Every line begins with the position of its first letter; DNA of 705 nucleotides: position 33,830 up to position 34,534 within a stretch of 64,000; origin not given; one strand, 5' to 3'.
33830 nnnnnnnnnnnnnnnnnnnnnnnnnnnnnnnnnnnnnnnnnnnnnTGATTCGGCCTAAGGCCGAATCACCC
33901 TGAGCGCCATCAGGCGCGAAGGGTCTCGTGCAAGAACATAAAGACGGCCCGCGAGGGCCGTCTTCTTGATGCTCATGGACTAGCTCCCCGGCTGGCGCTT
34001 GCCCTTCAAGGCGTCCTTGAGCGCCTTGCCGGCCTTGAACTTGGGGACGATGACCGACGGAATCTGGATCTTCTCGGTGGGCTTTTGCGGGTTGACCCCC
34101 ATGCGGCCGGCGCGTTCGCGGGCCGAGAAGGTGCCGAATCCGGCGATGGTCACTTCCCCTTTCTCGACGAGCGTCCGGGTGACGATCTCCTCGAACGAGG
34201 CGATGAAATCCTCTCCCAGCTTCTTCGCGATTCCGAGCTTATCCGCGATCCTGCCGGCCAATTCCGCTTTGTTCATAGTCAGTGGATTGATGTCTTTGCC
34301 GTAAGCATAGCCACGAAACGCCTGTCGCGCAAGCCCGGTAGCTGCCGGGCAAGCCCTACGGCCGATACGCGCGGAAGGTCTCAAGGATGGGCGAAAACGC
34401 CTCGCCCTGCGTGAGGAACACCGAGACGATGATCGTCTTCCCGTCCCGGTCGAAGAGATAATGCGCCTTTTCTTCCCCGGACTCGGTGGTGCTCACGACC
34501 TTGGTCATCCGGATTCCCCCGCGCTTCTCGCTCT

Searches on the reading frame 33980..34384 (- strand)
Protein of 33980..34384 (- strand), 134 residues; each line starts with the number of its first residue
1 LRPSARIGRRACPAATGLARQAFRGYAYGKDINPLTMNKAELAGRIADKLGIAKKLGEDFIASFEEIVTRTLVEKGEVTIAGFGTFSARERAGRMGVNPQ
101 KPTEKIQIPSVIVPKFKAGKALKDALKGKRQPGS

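Call 53: search_protein_families(library=pfam, proteins=[window:33980-34384:-], max_evalue=0.01)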
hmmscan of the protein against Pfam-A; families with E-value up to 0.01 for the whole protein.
window:33980-34384:- (134 aa): 1 family
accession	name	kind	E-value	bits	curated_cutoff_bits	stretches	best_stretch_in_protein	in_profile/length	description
PF00216.26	Bac_DNA_binding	-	1.3e-23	83.5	22.4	1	37-126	1-89/90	Bacterial DNA-binding protein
